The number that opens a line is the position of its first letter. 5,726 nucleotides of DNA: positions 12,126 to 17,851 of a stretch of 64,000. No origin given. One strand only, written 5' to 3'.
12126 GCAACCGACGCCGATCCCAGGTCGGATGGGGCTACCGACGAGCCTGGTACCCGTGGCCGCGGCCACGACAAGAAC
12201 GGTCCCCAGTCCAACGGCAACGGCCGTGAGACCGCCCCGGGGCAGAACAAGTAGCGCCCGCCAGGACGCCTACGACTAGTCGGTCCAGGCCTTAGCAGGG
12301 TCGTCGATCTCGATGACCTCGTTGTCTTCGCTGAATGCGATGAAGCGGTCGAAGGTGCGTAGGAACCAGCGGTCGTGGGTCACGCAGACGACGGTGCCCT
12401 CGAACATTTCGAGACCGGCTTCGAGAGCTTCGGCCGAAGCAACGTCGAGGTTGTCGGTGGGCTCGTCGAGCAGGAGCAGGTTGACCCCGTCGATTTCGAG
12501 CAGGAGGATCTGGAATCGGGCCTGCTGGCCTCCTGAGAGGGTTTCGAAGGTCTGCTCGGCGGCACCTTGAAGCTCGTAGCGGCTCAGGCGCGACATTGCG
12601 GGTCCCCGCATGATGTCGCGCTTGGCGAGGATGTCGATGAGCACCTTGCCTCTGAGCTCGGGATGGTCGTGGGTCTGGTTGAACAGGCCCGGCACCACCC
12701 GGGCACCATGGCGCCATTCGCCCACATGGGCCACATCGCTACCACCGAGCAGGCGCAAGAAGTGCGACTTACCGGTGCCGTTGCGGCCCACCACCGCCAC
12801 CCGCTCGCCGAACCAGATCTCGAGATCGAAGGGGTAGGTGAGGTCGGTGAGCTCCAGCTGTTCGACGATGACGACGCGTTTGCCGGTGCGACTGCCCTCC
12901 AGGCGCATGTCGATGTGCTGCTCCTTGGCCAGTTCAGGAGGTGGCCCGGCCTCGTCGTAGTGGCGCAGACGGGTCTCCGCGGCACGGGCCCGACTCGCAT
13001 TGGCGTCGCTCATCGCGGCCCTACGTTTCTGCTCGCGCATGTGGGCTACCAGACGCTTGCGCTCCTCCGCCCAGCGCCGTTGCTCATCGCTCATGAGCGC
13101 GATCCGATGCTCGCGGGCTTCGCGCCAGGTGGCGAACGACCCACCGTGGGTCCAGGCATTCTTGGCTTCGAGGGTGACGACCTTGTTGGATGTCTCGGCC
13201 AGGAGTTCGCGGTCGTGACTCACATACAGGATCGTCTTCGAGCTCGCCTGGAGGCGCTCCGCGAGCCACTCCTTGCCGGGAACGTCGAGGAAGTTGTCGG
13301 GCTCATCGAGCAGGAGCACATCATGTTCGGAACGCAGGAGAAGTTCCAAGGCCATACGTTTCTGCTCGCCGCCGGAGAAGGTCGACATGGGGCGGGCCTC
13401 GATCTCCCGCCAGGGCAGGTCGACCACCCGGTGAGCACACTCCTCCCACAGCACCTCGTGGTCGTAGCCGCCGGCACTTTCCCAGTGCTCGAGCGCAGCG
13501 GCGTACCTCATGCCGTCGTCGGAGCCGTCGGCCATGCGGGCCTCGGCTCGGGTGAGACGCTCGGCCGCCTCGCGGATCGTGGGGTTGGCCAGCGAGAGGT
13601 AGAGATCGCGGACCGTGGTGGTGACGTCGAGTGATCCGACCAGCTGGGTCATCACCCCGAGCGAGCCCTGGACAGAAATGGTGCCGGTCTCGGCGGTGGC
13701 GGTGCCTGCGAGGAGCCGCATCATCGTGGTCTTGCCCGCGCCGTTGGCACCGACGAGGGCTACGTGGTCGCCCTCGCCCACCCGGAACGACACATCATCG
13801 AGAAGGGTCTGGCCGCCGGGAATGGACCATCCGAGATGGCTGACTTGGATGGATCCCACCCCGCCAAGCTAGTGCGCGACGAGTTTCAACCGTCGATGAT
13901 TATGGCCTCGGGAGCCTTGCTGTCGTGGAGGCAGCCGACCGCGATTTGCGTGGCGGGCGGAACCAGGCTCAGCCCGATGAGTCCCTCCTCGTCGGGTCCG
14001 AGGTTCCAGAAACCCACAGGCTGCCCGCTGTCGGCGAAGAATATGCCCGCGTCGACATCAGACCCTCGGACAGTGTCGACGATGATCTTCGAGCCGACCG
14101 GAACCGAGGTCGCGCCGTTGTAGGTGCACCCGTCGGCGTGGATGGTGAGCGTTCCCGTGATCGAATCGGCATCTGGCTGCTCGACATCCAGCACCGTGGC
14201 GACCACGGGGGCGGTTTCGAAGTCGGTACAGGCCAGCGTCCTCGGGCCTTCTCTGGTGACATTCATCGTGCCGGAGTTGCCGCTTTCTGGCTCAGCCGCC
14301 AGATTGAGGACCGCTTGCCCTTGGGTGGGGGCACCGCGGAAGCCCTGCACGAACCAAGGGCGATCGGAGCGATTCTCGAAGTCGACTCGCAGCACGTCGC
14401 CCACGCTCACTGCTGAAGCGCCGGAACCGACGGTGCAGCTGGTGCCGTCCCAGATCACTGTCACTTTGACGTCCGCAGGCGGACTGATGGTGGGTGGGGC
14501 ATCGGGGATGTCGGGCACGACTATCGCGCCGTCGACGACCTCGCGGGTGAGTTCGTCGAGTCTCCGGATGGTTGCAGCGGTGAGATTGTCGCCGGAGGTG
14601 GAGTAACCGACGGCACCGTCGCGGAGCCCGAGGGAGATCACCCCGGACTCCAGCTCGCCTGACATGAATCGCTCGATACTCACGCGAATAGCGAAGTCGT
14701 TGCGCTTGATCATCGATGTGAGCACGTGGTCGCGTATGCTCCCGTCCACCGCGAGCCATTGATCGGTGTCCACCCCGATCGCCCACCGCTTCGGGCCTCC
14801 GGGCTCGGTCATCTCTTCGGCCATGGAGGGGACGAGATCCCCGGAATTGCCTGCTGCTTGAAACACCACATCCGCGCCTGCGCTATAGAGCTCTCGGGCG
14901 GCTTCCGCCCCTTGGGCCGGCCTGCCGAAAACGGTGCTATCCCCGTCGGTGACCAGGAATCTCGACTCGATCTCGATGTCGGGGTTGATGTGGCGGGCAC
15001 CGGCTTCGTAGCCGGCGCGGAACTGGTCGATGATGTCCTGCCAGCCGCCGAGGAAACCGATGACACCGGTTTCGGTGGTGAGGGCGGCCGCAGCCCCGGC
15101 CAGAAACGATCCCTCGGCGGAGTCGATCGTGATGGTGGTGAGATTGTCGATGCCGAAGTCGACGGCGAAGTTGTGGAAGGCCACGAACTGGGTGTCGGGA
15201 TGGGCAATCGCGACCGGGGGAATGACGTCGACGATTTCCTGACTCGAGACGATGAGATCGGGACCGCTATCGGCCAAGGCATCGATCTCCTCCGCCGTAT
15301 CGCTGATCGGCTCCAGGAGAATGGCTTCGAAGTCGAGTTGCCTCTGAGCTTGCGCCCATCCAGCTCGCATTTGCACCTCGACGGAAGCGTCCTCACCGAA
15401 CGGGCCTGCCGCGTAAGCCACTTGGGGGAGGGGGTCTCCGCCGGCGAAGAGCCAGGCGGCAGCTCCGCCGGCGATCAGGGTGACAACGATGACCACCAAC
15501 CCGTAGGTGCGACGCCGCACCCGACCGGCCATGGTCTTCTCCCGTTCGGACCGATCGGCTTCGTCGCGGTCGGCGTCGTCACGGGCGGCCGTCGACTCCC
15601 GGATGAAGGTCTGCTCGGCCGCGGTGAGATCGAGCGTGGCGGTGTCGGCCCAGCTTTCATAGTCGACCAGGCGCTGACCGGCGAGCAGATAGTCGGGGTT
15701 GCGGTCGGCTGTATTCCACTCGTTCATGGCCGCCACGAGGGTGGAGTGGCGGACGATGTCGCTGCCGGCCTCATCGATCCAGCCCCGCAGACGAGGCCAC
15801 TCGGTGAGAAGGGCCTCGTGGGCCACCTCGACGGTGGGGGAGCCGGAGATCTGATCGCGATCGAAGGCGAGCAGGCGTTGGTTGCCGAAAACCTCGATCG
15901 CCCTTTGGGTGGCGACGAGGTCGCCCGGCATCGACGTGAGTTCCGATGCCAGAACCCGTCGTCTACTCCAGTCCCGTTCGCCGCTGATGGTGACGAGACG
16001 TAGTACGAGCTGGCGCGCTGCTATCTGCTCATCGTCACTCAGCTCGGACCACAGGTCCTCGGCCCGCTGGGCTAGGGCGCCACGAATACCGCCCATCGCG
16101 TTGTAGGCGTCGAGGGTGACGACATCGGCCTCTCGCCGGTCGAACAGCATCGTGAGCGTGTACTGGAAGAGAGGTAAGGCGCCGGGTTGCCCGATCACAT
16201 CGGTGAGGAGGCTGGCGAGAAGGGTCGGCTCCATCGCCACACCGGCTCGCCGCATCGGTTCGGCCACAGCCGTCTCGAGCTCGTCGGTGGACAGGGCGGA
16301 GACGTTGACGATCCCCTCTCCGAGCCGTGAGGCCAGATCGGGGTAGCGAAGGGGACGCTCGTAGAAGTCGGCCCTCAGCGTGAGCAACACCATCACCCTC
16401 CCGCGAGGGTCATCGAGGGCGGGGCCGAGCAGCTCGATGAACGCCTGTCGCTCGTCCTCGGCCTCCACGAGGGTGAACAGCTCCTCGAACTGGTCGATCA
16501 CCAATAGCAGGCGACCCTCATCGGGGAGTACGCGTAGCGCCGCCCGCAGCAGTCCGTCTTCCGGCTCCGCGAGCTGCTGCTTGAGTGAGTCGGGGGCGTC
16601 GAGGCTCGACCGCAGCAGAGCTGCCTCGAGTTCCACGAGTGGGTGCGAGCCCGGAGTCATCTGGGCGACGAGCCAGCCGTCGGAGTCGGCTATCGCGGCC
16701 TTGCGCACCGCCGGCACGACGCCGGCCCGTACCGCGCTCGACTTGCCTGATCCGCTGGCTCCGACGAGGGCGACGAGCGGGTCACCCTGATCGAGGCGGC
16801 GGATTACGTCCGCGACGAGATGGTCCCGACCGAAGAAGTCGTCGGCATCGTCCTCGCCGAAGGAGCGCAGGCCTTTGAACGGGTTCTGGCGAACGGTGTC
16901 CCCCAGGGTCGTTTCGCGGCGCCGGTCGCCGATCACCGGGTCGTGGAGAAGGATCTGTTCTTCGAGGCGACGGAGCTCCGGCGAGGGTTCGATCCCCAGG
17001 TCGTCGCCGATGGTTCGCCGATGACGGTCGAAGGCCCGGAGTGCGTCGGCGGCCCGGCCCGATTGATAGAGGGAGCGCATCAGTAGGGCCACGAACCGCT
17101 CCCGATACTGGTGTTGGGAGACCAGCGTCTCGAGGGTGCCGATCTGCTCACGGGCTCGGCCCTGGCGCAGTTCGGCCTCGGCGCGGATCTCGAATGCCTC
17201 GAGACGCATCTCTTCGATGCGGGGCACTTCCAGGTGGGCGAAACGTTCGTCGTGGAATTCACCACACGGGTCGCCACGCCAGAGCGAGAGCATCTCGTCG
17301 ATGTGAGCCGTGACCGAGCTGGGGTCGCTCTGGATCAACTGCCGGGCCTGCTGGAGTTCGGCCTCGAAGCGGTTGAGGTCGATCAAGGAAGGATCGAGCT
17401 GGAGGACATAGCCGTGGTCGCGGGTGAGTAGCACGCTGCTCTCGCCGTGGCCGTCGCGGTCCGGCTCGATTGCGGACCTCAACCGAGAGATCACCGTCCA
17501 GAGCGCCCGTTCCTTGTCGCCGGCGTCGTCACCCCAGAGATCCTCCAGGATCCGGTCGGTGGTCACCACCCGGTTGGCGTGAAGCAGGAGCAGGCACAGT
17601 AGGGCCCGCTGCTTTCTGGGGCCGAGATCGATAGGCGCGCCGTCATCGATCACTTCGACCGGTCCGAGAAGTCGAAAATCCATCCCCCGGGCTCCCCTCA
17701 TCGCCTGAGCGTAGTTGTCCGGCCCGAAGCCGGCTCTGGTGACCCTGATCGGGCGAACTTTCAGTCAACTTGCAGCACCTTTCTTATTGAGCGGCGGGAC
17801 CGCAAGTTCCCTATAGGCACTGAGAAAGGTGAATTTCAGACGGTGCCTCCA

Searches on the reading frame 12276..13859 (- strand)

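Call 79: search_protein_families(library=pfam, proteins=[window:12276-13859:-], max_evalue=0.00001)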
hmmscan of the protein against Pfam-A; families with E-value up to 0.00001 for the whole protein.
window:12276-13859:- (527 aa): 5 families
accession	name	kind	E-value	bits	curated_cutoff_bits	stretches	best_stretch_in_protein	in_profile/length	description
PF00005.33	ABC_tran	-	6.4e-35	121.2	25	2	20-188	1-136/137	ABC transporter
PF13304.12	AAA_21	-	2.4e-12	48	27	0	34-52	3-21/304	AAA domain, putative AbiEii toxin, Type IV TA system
PF02463.25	SMC_N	-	2.5e-11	43.8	40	0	160-230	136-211/220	RecF/RecN/SMC N terminal domain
PF13401.12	AAA_22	-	2.8e-07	31.4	27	0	32-100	7-64/130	AAA domain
PF03193.22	RsgA_GTPase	-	5.1e-06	26.8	30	0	30-71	106-147/174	RsgA GTPase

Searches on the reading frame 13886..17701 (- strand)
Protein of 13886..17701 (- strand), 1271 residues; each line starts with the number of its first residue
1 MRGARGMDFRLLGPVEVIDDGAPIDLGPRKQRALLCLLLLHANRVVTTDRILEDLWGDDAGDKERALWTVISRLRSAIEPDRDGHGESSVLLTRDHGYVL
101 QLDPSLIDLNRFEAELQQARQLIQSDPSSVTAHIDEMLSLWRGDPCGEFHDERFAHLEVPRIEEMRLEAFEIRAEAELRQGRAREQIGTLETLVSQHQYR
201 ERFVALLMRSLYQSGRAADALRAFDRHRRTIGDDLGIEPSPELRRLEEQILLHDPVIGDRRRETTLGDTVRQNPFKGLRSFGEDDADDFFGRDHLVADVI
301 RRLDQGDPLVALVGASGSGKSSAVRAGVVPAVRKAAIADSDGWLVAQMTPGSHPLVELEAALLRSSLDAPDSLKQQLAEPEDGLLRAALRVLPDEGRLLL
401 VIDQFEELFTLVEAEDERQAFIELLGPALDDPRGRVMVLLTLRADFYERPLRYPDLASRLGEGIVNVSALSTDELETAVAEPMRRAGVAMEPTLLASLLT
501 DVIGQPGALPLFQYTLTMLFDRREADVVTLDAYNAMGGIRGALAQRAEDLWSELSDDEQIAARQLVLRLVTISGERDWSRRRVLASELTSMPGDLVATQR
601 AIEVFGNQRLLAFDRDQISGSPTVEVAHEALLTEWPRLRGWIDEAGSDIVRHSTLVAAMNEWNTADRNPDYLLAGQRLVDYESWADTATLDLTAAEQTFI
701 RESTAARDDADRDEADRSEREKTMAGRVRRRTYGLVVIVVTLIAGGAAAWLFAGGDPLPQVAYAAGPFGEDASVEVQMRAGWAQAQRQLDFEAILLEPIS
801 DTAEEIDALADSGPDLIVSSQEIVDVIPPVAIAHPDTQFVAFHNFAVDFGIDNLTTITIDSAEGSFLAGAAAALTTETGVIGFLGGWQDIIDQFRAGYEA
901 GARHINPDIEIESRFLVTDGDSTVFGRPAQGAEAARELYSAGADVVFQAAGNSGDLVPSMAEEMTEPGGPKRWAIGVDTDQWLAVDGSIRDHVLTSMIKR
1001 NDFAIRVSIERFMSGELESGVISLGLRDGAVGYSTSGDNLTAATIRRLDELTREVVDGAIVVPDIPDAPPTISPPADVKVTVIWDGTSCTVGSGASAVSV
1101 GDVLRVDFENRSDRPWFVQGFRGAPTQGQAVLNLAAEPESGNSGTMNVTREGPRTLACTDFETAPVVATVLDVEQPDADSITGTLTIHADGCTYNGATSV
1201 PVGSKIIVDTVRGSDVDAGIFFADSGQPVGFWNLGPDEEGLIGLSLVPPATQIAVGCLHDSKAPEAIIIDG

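Call 79: search_protein_families(library=pfam, proteins=[window:13886-17701:-], max_evalue=0.00001)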
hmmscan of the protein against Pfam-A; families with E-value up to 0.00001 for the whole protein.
window:13886-17701:- (1271 aa): 5 families
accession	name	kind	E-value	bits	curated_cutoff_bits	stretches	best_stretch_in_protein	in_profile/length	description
PF20703.3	nSTAND1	-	4.6e-112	375.8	27.1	1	274-669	1-378/379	Novel STAND NTPase 1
PF02608.20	Bmp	-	5.3e-40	137.7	24.1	1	770-1064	13-299/301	ABC transporter substrate-binding protein PnrA-like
PF03704.23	BTAD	-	5.4e-39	134.3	22.1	1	107-251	1-146/146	Bacterial transcriptional activator domain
PF00486.34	Trans_reg_C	-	1.7e-13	50.9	26.2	1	29-100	8-77/77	Transcriptional regulatory protein, C terminal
PF13191.12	AAA_16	-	4.4e-07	31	32.6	1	289-430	2-160/167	AAA ATPase domain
